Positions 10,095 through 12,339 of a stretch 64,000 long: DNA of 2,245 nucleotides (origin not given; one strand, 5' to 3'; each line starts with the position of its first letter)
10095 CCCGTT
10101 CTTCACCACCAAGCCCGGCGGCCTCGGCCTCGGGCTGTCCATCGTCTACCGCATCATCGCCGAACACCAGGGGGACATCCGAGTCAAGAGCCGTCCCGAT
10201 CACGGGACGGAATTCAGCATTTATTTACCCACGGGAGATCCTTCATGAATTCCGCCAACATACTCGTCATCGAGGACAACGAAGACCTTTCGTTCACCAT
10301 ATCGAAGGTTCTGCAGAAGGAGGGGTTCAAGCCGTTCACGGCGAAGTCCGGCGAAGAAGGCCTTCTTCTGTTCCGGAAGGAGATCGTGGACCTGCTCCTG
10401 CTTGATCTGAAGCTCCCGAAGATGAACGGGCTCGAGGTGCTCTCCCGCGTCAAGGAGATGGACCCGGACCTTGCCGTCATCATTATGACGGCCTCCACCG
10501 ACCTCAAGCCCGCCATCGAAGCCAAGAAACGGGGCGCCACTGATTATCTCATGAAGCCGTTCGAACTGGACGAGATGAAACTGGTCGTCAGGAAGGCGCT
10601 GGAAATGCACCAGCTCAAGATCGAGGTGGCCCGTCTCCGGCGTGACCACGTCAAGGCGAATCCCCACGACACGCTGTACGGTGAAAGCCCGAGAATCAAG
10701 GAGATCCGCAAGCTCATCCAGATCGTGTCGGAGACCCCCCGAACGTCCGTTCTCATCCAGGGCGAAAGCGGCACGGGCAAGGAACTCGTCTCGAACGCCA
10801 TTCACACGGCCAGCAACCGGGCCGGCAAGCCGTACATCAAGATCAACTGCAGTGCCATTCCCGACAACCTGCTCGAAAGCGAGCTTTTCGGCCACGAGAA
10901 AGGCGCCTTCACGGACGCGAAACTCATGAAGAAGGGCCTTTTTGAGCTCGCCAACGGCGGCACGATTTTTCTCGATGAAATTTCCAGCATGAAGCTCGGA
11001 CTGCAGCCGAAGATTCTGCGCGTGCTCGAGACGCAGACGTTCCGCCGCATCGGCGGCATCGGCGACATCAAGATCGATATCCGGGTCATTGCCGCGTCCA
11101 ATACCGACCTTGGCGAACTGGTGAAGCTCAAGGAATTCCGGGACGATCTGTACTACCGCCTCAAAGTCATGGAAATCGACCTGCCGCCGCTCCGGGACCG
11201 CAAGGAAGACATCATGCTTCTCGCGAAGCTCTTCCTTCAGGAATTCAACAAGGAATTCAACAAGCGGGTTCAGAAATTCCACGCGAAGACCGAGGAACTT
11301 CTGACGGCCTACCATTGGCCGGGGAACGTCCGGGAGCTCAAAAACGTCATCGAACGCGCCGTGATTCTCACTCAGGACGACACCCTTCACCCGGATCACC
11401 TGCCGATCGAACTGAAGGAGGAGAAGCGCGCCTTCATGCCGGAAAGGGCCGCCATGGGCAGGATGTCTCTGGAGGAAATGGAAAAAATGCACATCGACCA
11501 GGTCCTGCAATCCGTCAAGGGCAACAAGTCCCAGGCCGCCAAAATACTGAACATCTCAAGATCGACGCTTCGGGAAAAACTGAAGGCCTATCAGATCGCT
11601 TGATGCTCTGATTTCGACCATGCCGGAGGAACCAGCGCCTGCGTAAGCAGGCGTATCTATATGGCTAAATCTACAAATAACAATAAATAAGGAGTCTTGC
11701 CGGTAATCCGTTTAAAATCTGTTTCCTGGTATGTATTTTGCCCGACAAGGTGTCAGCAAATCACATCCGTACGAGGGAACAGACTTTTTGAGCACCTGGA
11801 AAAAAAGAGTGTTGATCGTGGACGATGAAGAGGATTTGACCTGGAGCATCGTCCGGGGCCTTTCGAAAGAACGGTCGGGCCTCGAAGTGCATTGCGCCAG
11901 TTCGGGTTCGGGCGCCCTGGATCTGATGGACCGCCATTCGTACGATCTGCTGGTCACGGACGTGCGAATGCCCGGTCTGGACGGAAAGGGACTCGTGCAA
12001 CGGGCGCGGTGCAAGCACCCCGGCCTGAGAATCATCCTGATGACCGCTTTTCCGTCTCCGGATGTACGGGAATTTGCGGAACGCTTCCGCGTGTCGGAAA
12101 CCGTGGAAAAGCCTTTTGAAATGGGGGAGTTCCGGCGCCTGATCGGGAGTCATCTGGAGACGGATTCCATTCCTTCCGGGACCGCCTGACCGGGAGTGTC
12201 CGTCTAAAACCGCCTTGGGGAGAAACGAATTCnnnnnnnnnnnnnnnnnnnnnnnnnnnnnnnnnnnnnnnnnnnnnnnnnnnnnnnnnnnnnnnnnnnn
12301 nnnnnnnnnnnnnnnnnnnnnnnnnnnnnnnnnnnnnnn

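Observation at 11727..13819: Sigma-54-driven two-gene module: CheY-like receiver plus FtsZ fused to an HPt-like domain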

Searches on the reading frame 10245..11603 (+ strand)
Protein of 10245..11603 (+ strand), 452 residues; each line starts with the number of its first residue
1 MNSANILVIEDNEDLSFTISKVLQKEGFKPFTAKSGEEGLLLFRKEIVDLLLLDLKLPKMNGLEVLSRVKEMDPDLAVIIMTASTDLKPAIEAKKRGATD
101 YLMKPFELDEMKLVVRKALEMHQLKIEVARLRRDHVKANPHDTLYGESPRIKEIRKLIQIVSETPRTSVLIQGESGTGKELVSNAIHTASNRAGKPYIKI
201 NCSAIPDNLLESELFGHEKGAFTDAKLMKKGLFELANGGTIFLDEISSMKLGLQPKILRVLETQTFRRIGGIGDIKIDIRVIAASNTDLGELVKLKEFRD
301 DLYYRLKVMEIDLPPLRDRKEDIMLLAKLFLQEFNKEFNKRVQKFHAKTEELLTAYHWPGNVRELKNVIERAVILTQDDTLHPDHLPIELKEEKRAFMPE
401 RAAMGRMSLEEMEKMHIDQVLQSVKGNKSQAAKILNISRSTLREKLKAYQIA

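Call 3: search_protein_families(library=pfam, proteins=[window:10245-11603:+], max_evalue=0.01)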
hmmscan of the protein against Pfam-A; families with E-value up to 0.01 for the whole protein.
window:10245-11603:+ (452 aa): 11 families
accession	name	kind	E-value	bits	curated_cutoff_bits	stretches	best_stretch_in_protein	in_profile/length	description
PF00158.32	Sigma54_activat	-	2.4e-65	219.7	20.2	1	145-311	2-167/168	Sigma-54 interaction domain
PF25601.1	AAA_lid_14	-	1.8e-29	101.8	27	1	317-396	1-80/87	AAA+ ATPase lid domain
PF00072.30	Response_reg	-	2e-26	92.8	30.2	1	6-115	1-110/111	Response regulator receiver domain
PF14532.12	Sigma54_activ_2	-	3.6e-17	63.3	25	1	146-316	2-138/138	Sigma-54 interaction domain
PF02954.25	HTH_8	-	2.3e-16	59.6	22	1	408-449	1-42/42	Bacterial regulatory protein, Fis family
PF07728.20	AAA_5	-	8e-09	36.1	22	1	169-289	2-125/139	AAA domain (dynein-related subfamily)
PF07724.20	AAA_2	-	8.4e-05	23.1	27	1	165-342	2-163/166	AAA domain (Cdc48 subfamily)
PF13191.12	AAA_16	-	0.0029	18.5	32.6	1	144-204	2-62/167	AAA ATPase domain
PF00493.29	MCM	-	0.0039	16.8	23.3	1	168-301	59-187/224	MCM P-loop domain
PF00004.35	AAA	-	0.0041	18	21.2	0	169-286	1-109/131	ATPase family associated with various cellular activities (AAA)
PF20030.5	bpMoxR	-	0.0083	15.7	27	0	165-312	30-170/205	MoxR domain in the MoxR-vWA-beta-propeller ternary systems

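Call 66: search_protein_families(library=ncbifam, proteins=[window:10245-11603:+], max_evalue=0.001)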
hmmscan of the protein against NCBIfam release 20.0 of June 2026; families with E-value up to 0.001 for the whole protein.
window:10245-11603:+ (452 aa): 113 families (the best 25 are shown)
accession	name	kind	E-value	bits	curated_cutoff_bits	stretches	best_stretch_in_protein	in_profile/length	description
NF008469.0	PRK11361.1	equivalog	1.1e-139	466.2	714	1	4-451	5-456/461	acetoacetate metabolism transcriptional regulator AtoC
TIGR01818.1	ntrC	equivalog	6.9e-126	420.7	558.6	1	6-401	1-393/463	nitrogen regulation protein NR(I)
TIGR02915.1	PEP_resp_reg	equivalog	1.9e-116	389.6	502.6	1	6-451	1-444/445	PEP-CTERM-box response regulator transcription factor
NF041946.1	LuxO_transreg_Vib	equivalog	9.8e-113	377.4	800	1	33-450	26-461/463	quorum-sensing sigma-54 dependent transcriptional regulator LuxO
NF041552.1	TF_PrdR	equivalog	2.5e-112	376.1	795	1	116-450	241-577/577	sigma-54 dependent transcriptional regulator PrdR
NF008176.1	PRK10923.1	equivalog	1.4e-109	366.8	620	1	1-396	1-391/469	nitrogen regulation protein NR(I)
NF051870.1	NAssimRespRegNtrX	equivalog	1.9e-109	366.6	600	1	4-449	2-450/452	nitrogen assimilation response regulator NtrX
NF007689.0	PRK10365.1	equivalog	1.2e-102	344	760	1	4-446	6-439/441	sigma-54-dependent response regulator transcription factor ZraR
NF049963.1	RespRegFlgRCampy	domain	1.3e-101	340.6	750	1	5-451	2-429/429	fla regulon two-component system response regulator FlgR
NF011695.0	PRK15115.1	equivalog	1.6e-98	330.4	763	1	2-442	5-429/445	two-component system response regulator GlrR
TIGR01817.1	nifA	equivalog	3.1e-97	326.5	528.85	1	130-418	182-470/534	nif-specific transcriptional activator NifA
NF050807.1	TransRegFlbDCaul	equivalog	1.5e-92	310.8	750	1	18-450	15-439/454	sigma-54-dependent transcriptional regulator FlbD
NF003451.0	PRK05022.1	equivalog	5.5e-91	305.8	476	1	115-446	159-505/512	nitric oxide reductase transcriptional regulator NorR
NF038308.1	RNA_repair_RtcR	equivalog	5.1e-87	292.9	650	1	83-449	119-516/530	RNA repair transcriptional activator RtcR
NF011953.0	PRK15424.1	equivalog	5.5e-85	286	703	1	114-449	188-534/538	propionate catabolism operon regulatory protein PrpR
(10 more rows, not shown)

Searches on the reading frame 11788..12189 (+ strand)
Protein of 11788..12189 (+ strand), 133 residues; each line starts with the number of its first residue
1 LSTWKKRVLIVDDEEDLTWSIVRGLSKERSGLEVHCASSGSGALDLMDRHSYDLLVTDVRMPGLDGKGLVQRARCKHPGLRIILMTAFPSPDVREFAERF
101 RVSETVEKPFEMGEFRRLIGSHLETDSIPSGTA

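Call 3: search_protein_families(library=pfam, proteins=[window:11788-12189:+], max_evalue=0.01)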
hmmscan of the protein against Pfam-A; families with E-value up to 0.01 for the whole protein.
window:11788-12189:+ (133 aa): 1 family
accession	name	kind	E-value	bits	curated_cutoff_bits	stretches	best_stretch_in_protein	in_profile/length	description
PF00072.30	Response_reg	-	1.3e-19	70.9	30.2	1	8-117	1-108/111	Response regulator receiver domain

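Call 38: search_solved_structures(query=window:11788-12186:+, max_evalue=0.000001)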
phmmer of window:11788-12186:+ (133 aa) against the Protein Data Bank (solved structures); distinct sequences matched with E-value up to 0.000001: 56.
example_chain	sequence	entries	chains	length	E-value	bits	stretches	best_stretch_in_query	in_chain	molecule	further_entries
1dc7_A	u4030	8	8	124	3e-13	53.2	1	8-119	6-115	NITROGEN REGULATION PROTEIN | NITROGEN REGULATION PROTEIN NR(I) | NTRC RECEIVER DOMAIN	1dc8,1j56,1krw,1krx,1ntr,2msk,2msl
1pey_A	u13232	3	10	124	1e-12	51.5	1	6-123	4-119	Sporulation initiation phosphotransferase F | SPORULATION RESPONSE REGULATORY PROTEIN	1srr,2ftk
2jvi_A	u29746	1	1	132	1.2e-12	51.3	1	6-124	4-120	Sporulation initiation phosphotransferase F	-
2jvj_A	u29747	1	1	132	1.2e-12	51.3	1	6-124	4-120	Sporulation initiation phosphotransferase F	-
3q15_C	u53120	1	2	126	1.3e-12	51.2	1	4-123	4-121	Sporulation initiation phosphotransferase F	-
1fsp_A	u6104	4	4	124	1.9e-12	50.6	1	6-123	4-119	STAGE 0 SPORULATION PROTEIN F | SPORULATION RESPONSE REGULATORY PROTEIN | Sporulation initiation phosphotransferase F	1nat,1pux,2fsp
1f51_E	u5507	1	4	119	2e-12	50.6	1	6-123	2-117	SPORULATION INITIATION PHOSPHOTRANSFERASE F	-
7w9h_A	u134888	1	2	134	2.8e-12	50.1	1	7-122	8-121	Response regulator protein FleR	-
2jvk_A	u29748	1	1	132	2.9e-12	50.1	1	6-124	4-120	Sporulation initiation phosphotransferase F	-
6ifh_A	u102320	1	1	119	3.1e-12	50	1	6-121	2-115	Sporulation initiation phosphotransferase F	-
3f6p_A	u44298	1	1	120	1.5e-11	47.8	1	6-119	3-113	Transcriptional regulatory protein yycF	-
2zwm_A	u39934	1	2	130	1.7e-11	47.6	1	6-121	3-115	Transcriptional regulatory protein yycF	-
3cu5_A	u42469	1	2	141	2e-11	47.3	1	6-121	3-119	Two component transcriptional regulator, AraC family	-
3a0r_B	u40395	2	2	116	6.3e-11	45.7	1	6-117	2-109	Response regulator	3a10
3a0u_A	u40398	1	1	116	6.4e-11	45.7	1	6-117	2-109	Response regulator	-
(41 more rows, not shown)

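Call 66: search_protein_families(library=ncbifam, proteins=[window:11788-12189:+], max_evalue=0.001)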
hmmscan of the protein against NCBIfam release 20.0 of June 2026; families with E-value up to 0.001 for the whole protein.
window:11788-12189:+ (133 aa): 77 families (the best 25 are shown)
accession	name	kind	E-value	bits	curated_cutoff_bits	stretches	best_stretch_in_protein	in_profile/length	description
NF046022.1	RespRegCpdRBruc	equivalog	1.1e-16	60.9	180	1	6-113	2-107/120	cell cycle two-component system response regulator CpdR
NF008469.0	PRK11361.1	equivalog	2.1e-16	59.7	714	1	5-128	4-125/461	acetoacetate metabolism transcriptional regulator AtoC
NF053512.1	nitric_RR_NosR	exception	2.7e-16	59.6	400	1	8-90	1-81/422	response regulator c-di-GMP phosphodiesterase, NosR family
TIGR01818.1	ntrC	equivalog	2.1e-15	56.5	558.6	1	8-119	1-110/463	nitrogen regulation protein NR(I)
NF008176.1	PRK10923.1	equivalog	2.1e-15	56.3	620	1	6-119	4-115/469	nitrogen regulation protein NR(I)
NF046020.1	HisKinCckABruc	equivalog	6.8e-14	50.7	1000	1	5-111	749-855/868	cell cycle histidine kinase CckA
NF011874.0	PRK15347.1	equivalog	1.5e-12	46.4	852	1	2-117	687-804/921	two component system sensor kinase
NF052596.1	RR_EAL_PvrR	equivalog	2.9e-12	45.9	580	1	6-89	4-86/398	response regulator cyclic di-GMP phosphodiesterase PvrR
NF010076.0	PRK13557.1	subfamily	4.8e-12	45.1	631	1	6-123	416-533/540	histidine kinase famiy protein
NF006900.1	PRK09390.1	equivalog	5.6e-12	45.6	255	1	5-119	4-116/203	response regulator FixJ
NF012023.0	PRK15479.1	equivalog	7.3e-12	45.3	337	1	7-116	2-109/224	transcriptional regulator TctD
NF011695.0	PRK15115.1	equivalog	8.3e-12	44.6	763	1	6-124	7-123/445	two-component system response regulator GlrR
NF041734.1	resp_reg_RppA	equivalog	4.6e-11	42.5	250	1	7-115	2-110/229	two-component system response regulator RppA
NF052573.1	HisKinEspAMyxo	equivalog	9.3e-11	40.5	1400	1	3-121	630-748/755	serine histidine kinase EspA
NF041733.1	resp_reg_CseB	equivalog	1.7e-10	40.6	350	1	7-88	2-80/228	two-component system response regulator CseB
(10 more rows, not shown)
